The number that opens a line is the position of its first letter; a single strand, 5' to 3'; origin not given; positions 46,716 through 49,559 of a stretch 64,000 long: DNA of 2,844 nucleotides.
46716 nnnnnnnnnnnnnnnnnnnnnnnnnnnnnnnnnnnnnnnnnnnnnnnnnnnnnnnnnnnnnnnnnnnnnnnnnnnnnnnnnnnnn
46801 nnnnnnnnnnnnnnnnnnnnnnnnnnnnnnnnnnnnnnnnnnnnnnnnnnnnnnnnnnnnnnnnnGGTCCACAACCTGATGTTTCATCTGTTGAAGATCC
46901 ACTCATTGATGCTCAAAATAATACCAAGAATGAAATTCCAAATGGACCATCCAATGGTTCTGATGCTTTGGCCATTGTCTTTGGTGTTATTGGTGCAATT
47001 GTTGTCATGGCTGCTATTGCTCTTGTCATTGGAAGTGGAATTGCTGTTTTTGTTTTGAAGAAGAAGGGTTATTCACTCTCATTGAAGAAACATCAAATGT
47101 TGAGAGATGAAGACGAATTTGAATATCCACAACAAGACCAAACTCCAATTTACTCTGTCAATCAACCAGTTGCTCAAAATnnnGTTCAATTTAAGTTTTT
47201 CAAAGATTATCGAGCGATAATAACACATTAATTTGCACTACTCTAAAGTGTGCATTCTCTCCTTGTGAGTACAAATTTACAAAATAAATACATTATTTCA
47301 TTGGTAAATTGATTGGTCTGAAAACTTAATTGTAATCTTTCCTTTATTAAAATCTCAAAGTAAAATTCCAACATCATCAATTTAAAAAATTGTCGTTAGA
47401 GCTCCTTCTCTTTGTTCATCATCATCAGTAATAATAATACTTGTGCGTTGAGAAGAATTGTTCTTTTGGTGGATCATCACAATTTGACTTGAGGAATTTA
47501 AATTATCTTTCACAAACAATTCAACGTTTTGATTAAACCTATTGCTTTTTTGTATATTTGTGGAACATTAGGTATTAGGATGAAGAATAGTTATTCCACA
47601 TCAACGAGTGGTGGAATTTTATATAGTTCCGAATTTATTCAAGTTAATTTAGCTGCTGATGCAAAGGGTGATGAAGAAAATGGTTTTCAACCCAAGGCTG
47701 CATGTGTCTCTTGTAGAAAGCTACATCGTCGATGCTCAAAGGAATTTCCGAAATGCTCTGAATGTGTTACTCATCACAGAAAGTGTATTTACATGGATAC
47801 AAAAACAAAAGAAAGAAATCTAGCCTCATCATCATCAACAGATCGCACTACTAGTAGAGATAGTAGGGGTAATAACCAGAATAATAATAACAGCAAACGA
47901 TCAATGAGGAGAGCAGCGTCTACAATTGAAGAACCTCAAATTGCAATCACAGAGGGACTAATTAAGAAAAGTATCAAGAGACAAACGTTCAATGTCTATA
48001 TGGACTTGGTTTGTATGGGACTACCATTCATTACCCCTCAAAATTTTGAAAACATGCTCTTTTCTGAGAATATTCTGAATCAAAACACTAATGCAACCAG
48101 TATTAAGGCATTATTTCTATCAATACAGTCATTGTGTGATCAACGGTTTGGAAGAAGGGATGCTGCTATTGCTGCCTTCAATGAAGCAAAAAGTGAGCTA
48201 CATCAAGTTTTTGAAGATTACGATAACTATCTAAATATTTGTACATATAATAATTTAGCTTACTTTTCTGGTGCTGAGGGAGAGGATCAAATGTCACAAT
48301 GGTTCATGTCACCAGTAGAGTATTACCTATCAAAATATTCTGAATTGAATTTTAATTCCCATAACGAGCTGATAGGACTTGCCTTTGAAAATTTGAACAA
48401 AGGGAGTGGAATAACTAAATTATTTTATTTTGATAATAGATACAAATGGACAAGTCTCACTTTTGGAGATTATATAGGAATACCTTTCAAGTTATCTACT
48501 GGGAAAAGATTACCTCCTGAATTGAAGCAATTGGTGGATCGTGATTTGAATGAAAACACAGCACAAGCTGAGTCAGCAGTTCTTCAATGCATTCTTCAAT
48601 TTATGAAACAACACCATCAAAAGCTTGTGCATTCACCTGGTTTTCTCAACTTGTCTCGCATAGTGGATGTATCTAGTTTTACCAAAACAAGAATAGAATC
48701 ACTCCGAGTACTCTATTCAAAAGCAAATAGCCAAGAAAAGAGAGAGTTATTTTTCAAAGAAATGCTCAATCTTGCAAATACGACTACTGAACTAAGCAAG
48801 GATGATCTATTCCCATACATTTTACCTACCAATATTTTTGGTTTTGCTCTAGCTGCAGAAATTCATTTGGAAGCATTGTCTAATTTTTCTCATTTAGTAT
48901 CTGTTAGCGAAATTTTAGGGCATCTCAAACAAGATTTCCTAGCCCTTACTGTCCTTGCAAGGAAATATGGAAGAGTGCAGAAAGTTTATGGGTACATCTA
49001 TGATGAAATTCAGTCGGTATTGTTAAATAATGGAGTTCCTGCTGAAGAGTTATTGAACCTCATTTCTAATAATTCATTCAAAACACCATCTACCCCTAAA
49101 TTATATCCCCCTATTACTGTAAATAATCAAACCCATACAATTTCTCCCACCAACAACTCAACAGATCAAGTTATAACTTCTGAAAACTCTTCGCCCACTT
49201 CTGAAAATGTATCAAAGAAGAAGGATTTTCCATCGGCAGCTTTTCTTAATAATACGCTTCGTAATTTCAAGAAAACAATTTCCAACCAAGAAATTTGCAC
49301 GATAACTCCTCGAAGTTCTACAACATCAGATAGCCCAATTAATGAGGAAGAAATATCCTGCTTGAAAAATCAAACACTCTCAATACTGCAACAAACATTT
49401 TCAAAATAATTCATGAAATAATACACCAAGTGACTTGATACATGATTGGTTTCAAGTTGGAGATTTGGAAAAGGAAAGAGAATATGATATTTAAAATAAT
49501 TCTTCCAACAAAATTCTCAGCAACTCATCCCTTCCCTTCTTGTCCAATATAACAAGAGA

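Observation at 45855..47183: Membrane-anchored protein built from ~30 tandem RPPRP-x-HSG nonapeptides: PrAMP-like polyprecursor or novel HRGP-like surface protein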

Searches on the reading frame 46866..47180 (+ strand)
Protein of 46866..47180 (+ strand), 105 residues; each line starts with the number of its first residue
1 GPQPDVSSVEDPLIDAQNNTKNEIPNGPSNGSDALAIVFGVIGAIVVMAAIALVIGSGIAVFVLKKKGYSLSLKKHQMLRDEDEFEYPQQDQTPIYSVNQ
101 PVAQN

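Call 13: find_homologous_proteins(query=window:46866-47180:+, max_evalue=10)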
Query seq(105 aa) (105 aa): 1 proteins with E <= 10 among 7 candidates.
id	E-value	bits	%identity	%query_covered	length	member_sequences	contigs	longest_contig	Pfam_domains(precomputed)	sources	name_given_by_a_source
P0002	4.7e-41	157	94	80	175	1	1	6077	-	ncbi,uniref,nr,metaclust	ncbi:hypothetical protein HELRODRAFT_184566 [Helobdella robusta]|uniref:Uncharacterized protein n=1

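Call 16: find_encoding_contigs(protein=P0002, flank=10000)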
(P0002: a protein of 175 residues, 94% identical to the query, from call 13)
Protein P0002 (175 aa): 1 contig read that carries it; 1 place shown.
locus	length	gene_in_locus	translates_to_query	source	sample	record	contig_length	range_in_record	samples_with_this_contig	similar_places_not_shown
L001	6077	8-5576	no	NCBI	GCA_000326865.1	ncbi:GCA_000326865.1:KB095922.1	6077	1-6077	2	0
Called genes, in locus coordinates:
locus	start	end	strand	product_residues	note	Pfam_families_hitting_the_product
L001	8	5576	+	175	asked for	-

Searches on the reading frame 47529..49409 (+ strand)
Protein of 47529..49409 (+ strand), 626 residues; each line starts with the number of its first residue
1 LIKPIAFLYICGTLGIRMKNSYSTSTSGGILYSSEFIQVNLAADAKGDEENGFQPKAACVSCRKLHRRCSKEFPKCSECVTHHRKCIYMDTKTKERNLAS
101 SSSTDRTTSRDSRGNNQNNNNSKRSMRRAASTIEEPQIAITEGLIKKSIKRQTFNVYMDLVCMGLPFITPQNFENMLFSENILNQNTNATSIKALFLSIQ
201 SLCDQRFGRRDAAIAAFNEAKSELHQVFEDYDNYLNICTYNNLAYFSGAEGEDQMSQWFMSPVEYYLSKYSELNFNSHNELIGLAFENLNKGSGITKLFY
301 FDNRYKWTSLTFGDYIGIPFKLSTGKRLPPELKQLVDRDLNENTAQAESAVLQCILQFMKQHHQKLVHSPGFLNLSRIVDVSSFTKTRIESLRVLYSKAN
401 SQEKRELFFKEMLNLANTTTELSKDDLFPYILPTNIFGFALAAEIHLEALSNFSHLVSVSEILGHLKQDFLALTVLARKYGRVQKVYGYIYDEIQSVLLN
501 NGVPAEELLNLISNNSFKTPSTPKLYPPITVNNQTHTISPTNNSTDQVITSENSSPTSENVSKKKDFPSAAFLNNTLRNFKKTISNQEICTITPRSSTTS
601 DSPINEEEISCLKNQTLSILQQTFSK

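Call 6: search_protein_families(library=pfam, proteins=[window:47529-49409:+], max_evalue=1)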
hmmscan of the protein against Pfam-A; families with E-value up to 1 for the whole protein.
window:47529-49409:+ (626 aa): 2 families
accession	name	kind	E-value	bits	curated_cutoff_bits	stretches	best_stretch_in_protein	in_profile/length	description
PF00172.23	Zn_clus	-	5.8e-08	33.1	21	1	58-94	2-37/39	Fungal Zn(2)-Cys(6) binuclear cluster domain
PF18581.7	SYCP2_ARLD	-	0.089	13.1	27.8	1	330-386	39-93/175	Synaptonemal complex 2 armadillo-repeat-like domain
